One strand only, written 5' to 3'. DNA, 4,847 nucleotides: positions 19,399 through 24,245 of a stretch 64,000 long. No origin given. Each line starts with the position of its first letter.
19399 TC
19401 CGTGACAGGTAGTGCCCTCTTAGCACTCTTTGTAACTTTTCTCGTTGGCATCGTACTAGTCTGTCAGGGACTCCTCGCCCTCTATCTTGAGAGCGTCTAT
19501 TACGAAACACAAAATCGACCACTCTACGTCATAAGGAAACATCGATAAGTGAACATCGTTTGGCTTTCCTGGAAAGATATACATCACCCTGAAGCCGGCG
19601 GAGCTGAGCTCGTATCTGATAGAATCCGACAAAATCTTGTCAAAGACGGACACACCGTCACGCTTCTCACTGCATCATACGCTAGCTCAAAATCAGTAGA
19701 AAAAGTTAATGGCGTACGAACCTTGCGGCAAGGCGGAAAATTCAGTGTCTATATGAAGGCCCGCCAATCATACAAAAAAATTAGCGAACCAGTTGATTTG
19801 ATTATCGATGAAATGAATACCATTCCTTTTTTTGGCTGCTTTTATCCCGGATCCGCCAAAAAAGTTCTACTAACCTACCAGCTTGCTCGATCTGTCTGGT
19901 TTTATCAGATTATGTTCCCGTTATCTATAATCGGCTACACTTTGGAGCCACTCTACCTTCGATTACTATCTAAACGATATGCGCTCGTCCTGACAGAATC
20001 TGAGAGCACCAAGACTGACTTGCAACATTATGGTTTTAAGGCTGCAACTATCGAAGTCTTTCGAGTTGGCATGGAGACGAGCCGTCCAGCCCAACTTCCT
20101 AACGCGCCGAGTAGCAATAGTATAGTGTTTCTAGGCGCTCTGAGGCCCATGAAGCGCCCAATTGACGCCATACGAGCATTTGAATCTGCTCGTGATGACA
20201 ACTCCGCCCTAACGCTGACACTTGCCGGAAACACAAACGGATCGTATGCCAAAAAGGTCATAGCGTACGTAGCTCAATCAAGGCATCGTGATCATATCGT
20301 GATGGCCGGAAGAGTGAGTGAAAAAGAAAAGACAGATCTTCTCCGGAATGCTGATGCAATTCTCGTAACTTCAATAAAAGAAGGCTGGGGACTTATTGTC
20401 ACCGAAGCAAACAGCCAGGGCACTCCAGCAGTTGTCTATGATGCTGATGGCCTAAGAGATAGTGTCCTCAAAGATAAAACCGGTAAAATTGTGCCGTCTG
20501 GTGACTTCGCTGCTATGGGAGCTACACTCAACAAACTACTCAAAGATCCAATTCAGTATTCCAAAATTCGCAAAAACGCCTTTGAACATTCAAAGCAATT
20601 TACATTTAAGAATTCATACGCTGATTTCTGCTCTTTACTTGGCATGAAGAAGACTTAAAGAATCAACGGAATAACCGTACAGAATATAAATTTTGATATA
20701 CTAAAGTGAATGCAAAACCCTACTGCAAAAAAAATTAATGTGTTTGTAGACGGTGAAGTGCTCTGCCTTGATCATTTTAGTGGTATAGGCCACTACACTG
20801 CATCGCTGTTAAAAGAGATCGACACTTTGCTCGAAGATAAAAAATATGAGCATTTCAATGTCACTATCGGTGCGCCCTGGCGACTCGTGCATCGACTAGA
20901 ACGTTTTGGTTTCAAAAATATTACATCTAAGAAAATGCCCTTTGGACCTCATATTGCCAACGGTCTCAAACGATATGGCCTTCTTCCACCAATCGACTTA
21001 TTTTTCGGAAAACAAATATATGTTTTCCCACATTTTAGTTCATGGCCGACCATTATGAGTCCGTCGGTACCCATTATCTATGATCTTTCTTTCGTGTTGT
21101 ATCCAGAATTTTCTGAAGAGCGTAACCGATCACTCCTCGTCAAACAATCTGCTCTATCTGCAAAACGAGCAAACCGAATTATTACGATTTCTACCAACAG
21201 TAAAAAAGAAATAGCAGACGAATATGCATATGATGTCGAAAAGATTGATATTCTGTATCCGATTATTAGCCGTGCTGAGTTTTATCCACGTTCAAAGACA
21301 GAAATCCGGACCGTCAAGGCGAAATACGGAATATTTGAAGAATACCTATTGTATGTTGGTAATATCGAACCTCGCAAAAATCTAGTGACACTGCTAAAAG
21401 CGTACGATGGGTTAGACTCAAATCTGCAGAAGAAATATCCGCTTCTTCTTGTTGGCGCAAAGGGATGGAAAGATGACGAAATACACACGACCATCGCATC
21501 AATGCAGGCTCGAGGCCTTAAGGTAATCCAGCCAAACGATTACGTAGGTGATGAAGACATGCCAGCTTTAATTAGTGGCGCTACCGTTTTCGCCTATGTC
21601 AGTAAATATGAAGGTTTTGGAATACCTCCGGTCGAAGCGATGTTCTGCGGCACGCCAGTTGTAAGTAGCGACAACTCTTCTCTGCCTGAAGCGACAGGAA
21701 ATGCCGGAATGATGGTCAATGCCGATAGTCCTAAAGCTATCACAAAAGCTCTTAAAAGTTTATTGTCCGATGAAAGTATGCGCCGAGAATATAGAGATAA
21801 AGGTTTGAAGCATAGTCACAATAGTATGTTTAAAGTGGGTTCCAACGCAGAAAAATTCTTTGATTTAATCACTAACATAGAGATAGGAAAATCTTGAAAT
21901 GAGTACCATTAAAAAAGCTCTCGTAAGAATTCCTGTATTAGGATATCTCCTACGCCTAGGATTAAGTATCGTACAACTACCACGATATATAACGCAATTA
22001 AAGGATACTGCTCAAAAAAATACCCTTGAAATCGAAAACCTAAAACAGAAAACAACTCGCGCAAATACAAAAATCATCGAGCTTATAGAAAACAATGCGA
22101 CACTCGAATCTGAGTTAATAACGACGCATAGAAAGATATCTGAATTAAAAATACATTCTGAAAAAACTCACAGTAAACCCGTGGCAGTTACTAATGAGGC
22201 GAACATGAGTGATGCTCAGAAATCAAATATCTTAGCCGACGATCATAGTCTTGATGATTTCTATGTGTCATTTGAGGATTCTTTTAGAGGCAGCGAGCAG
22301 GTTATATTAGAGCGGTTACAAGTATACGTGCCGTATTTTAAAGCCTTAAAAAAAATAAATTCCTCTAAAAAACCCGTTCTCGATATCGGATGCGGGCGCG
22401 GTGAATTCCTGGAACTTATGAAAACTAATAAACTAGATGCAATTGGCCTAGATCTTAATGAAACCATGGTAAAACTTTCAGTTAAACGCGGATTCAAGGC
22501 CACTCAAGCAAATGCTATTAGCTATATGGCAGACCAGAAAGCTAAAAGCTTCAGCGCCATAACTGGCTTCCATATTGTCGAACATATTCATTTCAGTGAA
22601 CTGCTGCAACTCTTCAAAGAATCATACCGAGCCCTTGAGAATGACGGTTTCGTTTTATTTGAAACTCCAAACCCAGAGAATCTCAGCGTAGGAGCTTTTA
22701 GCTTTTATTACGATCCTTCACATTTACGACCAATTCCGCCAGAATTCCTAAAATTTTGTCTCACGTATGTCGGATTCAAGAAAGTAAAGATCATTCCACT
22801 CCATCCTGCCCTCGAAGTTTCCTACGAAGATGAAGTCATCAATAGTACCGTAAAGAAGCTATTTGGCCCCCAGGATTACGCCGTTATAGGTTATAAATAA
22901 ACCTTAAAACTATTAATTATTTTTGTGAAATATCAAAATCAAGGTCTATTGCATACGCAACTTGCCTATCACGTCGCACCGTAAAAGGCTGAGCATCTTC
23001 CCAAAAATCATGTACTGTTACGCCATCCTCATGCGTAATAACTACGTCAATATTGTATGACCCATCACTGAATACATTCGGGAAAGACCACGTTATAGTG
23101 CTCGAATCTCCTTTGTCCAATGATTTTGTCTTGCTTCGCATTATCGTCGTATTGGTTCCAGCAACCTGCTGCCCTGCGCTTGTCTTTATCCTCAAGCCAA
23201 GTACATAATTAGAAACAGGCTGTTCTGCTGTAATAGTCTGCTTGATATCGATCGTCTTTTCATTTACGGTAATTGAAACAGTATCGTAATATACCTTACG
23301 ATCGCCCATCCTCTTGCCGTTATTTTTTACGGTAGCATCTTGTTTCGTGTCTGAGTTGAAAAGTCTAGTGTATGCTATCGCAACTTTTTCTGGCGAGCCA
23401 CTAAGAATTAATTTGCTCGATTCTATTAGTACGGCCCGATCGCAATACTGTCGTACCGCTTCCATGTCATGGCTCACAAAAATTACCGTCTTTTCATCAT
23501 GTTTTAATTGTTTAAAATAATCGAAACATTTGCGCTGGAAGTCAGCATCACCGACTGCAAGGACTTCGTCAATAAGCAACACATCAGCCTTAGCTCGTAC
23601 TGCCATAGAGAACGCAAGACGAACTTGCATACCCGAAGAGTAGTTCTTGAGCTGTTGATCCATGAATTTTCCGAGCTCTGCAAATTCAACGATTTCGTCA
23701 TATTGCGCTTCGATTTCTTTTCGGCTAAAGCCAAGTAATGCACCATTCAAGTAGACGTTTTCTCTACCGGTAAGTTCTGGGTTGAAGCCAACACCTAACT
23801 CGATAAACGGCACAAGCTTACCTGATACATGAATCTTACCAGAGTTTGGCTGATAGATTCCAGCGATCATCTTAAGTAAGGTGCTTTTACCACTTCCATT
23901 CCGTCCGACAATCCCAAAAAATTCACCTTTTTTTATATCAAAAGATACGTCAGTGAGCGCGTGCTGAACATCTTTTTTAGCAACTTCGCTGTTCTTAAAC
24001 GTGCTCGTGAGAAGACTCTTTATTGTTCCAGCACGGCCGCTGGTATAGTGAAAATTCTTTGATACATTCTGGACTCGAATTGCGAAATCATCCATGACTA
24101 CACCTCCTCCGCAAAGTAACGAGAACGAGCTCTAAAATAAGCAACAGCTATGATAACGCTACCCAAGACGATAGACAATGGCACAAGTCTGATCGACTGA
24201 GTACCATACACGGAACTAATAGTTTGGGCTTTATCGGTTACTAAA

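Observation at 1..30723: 30-kb glycan locus combining ABC-transporter, Wzx/ligase-like and lipid-linked extracytoplasmic glycosylation parts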

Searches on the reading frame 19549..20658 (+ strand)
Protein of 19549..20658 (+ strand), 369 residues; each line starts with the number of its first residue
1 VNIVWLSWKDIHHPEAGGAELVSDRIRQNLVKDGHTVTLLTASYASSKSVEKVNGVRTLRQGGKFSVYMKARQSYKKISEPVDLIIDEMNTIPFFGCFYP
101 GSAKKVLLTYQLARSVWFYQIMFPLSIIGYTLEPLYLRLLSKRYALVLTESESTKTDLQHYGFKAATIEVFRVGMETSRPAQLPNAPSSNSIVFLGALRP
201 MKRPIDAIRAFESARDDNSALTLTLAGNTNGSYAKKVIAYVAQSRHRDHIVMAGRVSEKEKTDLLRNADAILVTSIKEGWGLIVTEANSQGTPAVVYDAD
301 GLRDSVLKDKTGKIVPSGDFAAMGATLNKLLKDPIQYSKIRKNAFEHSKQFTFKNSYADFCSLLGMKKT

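Call 4: search_protein_families(library=pfam, proteins=[window:19549-20658:+], max_evalue=0.001)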
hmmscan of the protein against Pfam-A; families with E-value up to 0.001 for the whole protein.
window:19549-20658:+ (369 aa): 4 families
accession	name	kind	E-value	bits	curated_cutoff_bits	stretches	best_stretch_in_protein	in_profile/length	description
PF00534.26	Glycos_transf_1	-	5.1e-30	104.7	26.4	1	182-346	8-171/172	Glycosyl transferases group 1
PF13692.12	Glyco_trans_1_4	-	2.8e-18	67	27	1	191-333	3-142/142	Glycosyl transferases group 1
PF20706.3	GT4-conflict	-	8.4e-11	41.9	26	1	163-306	169-320/385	Family 4 Glycosyltransferase in conflict systems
PF13439.12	Glyco_transf_4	-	3.3e-08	34.2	28.5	1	17-179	2-170/170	Glycosyltransferase Family 4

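Call 95: search_protein_families(library=ncbifam, proteins=[window:19549-20658:+], max_evalue=1e-8)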
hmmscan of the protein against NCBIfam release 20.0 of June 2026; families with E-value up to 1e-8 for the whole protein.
window:19549-20658:+ (369 aa): 13 families
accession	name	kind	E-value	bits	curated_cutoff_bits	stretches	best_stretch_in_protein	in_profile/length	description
NF041876.1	EPS_EpsE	equivalog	4.2e-20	72.3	400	1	143-347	163-375/389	exopolysaccharide biosynthesis GT4 family glycosyltransferase EpsE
TIGR03999.1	thiol_BshA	equivalog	2.6e-19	69.4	273.7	1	187-355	197-361/375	N-acetyl-alpha-D-glucosaminyl L-malate synthase BshA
TIGR03449.1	mycothiol_MshA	equivalog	1.3e-18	67.1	462.5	1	166-358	197-394/406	D-inositol-3-phosphate glycosyltransferase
NF038229.1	Glyco4_Geo_Pelo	equivalog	2.7e-16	59.5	400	1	145-340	112-308/338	GPMC system family 4 glycosyltransferase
NF046085.1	XrtY_assoc_Gly1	equivalog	3.6e-15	55.7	400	1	185-349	205-365/387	XrtY-associated glycosyltransferase XYAG1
TIGR04047.1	MSMEG_0565_glyc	hypoth_equivalog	1.3e-14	54.1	259.85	1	189-356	193-363/373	MSMEG_0565 family glycosyltransferase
NF041010.1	glycosy_Agl16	equivalog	1.5e-14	53.6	575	1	138-355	128-339/352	glycosylation protein Agl16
NF047880.1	glyco_SdgA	exception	2e-14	53.1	800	1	133-355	256-478/488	serine-aspartate repeat adhesin O-glycosyltransferase SdgA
TIGR03088.1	stp2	hypoth_equivalog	2.5e-13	49.8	409.05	1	191-354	196-360/374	TIGR03088 family PEP-CTERM/XrtA system glycosyltransferase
NF038295.1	EPS_HpsP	equivalog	1.6e-12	47.1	550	1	189-349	207-368/388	hormogonium polysaccharide biosynthesis glycosyltransferase HpsP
NF053787.1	GlcN_PG_synth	equivalog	8.5e-10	38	480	1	136-345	136-336/361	N-acetylglucosaminyl phosphatidylglycerol synthase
TIGR04348.1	TIGR04348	equivalog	4.7e-09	35.7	300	1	186-356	134-300/310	selenoneine biosynthesis selenosugar synthase SenB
TIGR02149.1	glgA_Coryne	subfamily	5.4e-09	35.7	302.4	1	191-350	206-372/391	glycogen synthase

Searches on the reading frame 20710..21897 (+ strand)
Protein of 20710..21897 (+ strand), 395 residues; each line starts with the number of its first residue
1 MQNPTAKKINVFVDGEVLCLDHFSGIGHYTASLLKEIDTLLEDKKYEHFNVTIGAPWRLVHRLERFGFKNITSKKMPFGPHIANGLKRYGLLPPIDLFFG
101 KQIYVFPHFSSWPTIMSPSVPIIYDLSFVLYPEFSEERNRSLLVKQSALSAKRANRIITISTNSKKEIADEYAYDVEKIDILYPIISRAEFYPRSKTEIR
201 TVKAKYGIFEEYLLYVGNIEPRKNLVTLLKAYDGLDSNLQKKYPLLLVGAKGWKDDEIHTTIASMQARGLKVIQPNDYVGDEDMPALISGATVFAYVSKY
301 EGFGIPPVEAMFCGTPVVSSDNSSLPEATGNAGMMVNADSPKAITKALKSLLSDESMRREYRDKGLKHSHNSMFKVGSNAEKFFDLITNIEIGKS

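Call 4: search_protein_families(library=pfam, proteins=[window:20710-21897:+], max_evalue=0.001)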
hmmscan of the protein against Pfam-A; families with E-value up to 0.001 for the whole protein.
window:20710-21897:+ (395 aa): 4 families
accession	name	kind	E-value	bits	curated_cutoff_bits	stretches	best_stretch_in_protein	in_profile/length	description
PF00534.26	Glycos_transf_1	-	5.9e-29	101.2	26.4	1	210-366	15-170/172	Glycosyl transferases group 1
PF13692.12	Glyco_trans_1_4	-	2.1e-22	80.3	27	1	212-354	3-142/142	Glycosyl transferases group 1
PF20706.3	GT4-conflict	-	3.2e-09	36.7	26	1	214-325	201-316/385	Family 4 Glycosyltransferase in conflict systems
PF13524.12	Glyco_trans_1_2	-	1.2e-07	32.2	25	1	241-370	13-130/144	Glycosyl transferase-like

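Call 95: search_protein_families(library=ncbifam, proteins=[window:20710-21897:+], max_evalue=1e-8)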
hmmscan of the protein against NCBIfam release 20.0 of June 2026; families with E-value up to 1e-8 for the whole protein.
window:20710-21897:+ (395 aa): 13 families
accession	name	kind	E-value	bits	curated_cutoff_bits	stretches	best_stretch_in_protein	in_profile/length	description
TIGR02149.1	glgA_Coryne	subfamily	3.8e-27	95.4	302.4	1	151-388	142-388/391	glycogen synthase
TIGR04047.1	MSMEG_0565_glyc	hypoth_equivalog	6.5e-22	78.1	259.85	1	149-365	134-351/373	MSMEG_0565 family glycosyltransferase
TIGR03449.1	mycothiol_MshA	equivalog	1.2e-17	63.9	462.5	1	152-374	163-389/406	D-inositol-3-phosphate glycosyltransferase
TIGR03999.1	thiol_BshA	equivalog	1.1e-15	57.5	273.7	1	149-371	140-355/375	N-acetyl-alpha-D-glucosaminyl L-malate synthase BshA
NF050063.1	ProtGlycPglJ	equivalog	1.6e-15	57.2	500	1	151-370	142-348/363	N-acetylgalactosamine-N,N'-diacetylbacillosaminyl-diphospho-undecaprenol 4-alpha-N-acetylgalactosaminyltransferase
NF038295.1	EPS_HpsP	equivalog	2.5e-14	53.1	550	1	159-365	157-363/388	hormogonium polysaccharide biosynthesis glycosyltransferase HpsP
NF053787.1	GlcN_PG_synth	equivalog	8e-14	51.2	480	1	188-359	175-331/361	N-acetylglucosaminyl phosphatidylglycerol synthase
TIGR03088.1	stp2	hypoth_equivalog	5.4e-13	48.7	409.05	1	157-367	140-351/374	TIGR03088 family PEP-CTERM/XrtA system glycosyltransferase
TIGR02472.1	sucr_P_syn_N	equivalog_domain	3.3e-11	42.7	576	1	154-371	185-423/439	sucrose-phosphate synthase, putative, glycosyltransferase domain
NF050056.1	ProtGlycPglH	equivalog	8.2e-11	41.6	600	1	210-390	179-353/354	GalNAc-alpha-(1->4)-GalNAc-alpha-(1->3)-diNAcBac-PP-undecaprenol alpha-1,4-N-acetyl-D-galactosaminyltransferase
NF041876.1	EPS_EpsE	equivalog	5.8e-10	39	400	1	279-381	284-387/389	exopolysaccharide biosynthesis GT4 family glycosyltransferase EpsE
NF038298.1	EPS_HpsO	equivalog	8.4e-10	38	575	1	187-369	179-367/388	hormogonium polysaccharide biosynthesis glycosyltransferase HpsO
NF047684.1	TeichurnBiosyTuaC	equivalog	1.7e-09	37.1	550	1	130-385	146-384/391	teichuronic acid biosynthesis protein TuaC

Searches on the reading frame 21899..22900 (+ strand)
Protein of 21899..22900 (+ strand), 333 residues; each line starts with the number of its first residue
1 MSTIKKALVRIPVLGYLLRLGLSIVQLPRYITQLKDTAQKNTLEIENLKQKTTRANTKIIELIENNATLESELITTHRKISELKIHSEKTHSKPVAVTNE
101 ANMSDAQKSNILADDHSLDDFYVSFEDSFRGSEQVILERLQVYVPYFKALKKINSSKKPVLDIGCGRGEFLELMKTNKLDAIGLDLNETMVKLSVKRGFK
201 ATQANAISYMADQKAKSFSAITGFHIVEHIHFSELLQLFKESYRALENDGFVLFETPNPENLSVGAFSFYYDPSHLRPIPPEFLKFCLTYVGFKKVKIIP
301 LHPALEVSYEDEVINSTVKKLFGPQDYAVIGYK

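Call 5: search_protein_families(library=pfam, proteins=[window:21899-22900:+], max_evalue=0.001)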
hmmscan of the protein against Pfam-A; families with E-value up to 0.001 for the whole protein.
window:21899-22900:+ (333 aa): 7 families
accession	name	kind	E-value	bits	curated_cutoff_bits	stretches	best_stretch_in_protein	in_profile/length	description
PF13489.12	Methyltransf_23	-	7.9e-17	61.9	27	1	150-296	16-162/164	Methyltransferase domain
PF08241.18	Methyltransf_11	-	3.7e-11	44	21.2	1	161-254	1-95/95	Methyltransferase domain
PF13649.12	Methyltransf_25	-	1.2e-10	42.4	27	1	160-250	1-97/97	Methyltransferase domain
PF08242.18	Methyltransf_12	-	6.8e-08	33.6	30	1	161-251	1-97/98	Methyltransferase domain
PF07021.18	MetW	-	3.6e-07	30.5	21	1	156-220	13-78/193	Methionine biosynthesis protein MetW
PF13847.12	Methyltransf_31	-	6.4e-06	26.4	27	1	155-258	2-113/145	Methyltransferase domain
PF02353.26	CMAS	-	1e-05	25.5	27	1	158-256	64-166/273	Mycolic acid cyclopropane synthetase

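Call 75: search_protein_families(library=ncbifam, proteins=[window:21899-22900:+], max_evalue=0.00001)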
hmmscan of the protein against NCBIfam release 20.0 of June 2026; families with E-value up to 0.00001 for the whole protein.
window:21899-22900:+ (333 aa): 6 families
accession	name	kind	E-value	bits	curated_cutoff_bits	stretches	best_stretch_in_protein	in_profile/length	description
TIGR01983.1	UbiG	equivalog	1.3e-09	37.7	102.95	1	154-263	47-160/228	bifunctional 2-polyprenyl-6-hydroxyphenol methylase/3-demethylubiquinol 3-O-methyltransferase UbiG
NF043040.1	corrin_prot_MT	hypoth_equivalog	3.9e-08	33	180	1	151-250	36-143/216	corrinoid protein-associated methyltransferase CpaM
TIGR02081.1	metW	equivalog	6.4e-08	32.4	189.5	1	154-221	11-79/194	methionine biosynthesis protein MetW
NF045667.1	MTase_DVU1556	equivalog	2.4e-07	30.4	155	1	156-205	22-74/213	DVU_1556 family methyltransferase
TIGR02072.1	BioC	equivalog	3.2e-06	27.1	184.95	0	150-262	27-140/244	malonyl-ACP O-methyltransferase BioC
TIGR01934.1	MenG_MenH_UbiE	subfamily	5.9e-06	25.7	158.35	0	152-270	34-158/223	ubiquinone/menaquinone biosynthesis methyltransferase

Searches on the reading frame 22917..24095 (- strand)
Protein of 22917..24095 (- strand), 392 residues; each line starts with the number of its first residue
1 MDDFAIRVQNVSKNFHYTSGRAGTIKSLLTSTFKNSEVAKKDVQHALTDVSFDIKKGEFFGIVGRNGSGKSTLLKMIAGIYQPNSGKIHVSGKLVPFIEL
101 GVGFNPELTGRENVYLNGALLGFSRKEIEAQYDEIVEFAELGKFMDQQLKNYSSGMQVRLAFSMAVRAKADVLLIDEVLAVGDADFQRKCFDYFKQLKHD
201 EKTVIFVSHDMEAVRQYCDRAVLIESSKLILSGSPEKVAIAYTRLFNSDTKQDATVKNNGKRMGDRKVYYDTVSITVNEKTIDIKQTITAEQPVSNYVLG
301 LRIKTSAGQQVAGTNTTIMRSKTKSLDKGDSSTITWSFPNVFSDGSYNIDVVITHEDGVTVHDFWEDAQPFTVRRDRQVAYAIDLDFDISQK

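Call 5: search_protein_families(library=pfam, proteins=[window:22917-24095:-], max_evalue=0.001)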
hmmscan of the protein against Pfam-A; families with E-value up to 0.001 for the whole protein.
window:22917-24095:- (392 aa): 5 families
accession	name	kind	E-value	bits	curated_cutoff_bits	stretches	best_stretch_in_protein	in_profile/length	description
PF00005.33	ABC_tran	-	5.4e-25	89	25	1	47-178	1-135/137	ABC transporter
PF14524.12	Wzt_C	-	4.6e-18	66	30.4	1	276-377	28-134/143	Wzt C-terminal domain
PF13304.12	AAA_21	-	2.6e-06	28.2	27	1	59-81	1-23/304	AAA domain, putative AbiEii toxin, Type IV TA system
PF13555.12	AAA_29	-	0.00053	20.1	27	0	50-78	15-43/61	P-loop containing region of AAA domain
PF13476.12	AAA_23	-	0.00077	20.6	27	1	49-77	12-39/201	AAA domain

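Call 75: search_protein_families(library=ncbifam, proteins=[window:22917-24095:-], max_evalue=0.00001)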
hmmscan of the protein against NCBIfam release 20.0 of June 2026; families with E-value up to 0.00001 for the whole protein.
window:22917-24095:- (392 aa): 182 families (the best 25 are shown)
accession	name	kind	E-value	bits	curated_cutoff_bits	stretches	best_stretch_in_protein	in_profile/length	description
NF010065.0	PRK13545.1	equivalog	5e-57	193.8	538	1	4-245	3-237/549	teichoic acids export protein ATP-binding subunit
NF010066.0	PRK13546.1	equivalog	7.1e-56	189.5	320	1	5-255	4-247/264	teichoic acids export ABC transporter ATP-binding subunit TagH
NF050108.1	galactan_ABC_ATP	equivalog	1e-53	182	400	1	40-243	38-241/244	galactan export ABC transporter ATP-binding subunit Wzt/RfbE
TIGR01188.1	drrA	subfamily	3e-40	138.4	312.45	1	45-289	7-267/302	daunorubicin resistance ABC transporter, ATP-binding protein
TIGR04521.1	ECF_ATPase_2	equivalog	1.6e-34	119.3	330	2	114-278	106-271/279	energy-coupling factor transporter ATPase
TIGR04520.1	ECF_ATPase_1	equivalog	1.7e-31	109.7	315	2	42-93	13-64/269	energy-coupling factor transporter ATPase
NF010059.0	PRK13536.1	equivalog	2e-30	105.7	549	1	27-238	38-261/342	nodulation factor ABC transporter ATP-binding protein NodI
NF010060.0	PRK13537.1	equivalog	2.3e-30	105.6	521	1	37-238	20-233/314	nodulation factor ABC transporter ATP-binding protein NodI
TIGR01288.1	nodI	equivalog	4.9e-29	101.3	424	1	47-237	20-221/303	nodulation factor ABC transporter ATP-binding protein NodI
TIGR01186.1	proV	subfamily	9.6e-28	97.3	326.6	1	44-239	6-218/363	betaine/proline/choline family ABC transporter ATP-binding protein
NF040933.2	ABC_arch_GlcV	equivalog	1.5e-27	96.4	450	1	40-302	15-282/357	glucose ABC transporter ATP-binding protein GlcV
TIGR00968.1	3a0106s01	subfamily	1.7e-27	96.4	342.75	1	45-240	14-220/237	sulfate ABC transporter ATP-binding protein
NF010068.0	PRK13548.1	equivalog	3.6e-27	95.1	261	2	122-239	108-231/261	heme ABC transporter ATP-binding protein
NF006987.0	PRK09452.1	equivalog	4.3e-27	94.8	482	1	42-256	28-253/378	spermidine/putrescine ABC transporter ATP-binding protein PotA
NF033858.1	ABC2_perm_RbbA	equivalog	6.4e-27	93.8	1050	1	46-241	281-487/909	ribosome-associated ATPase/putative transporter RbbA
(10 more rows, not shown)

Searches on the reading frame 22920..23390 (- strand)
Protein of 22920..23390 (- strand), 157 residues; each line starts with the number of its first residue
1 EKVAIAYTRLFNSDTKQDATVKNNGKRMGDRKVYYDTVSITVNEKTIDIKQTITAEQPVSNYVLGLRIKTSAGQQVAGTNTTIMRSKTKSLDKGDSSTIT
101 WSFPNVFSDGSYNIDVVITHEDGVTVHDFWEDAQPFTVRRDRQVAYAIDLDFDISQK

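Call 73: find_related_loci(query=A4, collection=metagenome_contigs, flank=10000)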
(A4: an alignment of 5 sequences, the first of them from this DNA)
Query A4 (157 aa) in metagenome_contigs; peptide patterns used: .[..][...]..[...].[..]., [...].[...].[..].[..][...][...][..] (x = any residue, [..] = any of these).
133 stretches matched a pattern; 11 encode a relative of the query (tblastn E <= 1e-3); 11 distinct loci.
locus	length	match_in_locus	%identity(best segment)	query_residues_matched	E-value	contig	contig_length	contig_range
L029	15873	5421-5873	39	3-154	3e-37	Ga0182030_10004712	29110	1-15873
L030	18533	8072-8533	38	3-155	4e-34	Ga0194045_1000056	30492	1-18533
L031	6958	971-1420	37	3-155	1e-32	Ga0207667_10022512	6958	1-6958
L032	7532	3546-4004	37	2-154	3e-31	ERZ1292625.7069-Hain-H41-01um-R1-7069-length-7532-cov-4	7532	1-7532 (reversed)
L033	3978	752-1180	36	7-149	2e-31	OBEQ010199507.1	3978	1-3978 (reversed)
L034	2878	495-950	38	1-154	3e-31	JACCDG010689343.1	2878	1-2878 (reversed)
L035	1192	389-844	37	3-155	1e-31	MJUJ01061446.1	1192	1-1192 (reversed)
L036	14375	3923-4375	36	3-154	7e-30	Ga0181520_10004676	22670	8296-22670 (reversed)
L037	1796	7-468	33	7-157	3e-27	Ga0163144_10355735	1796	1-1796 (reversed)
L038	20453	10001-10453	34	3-148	2e-23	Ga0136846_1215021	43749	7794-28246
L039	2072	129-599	30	2-154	2e-23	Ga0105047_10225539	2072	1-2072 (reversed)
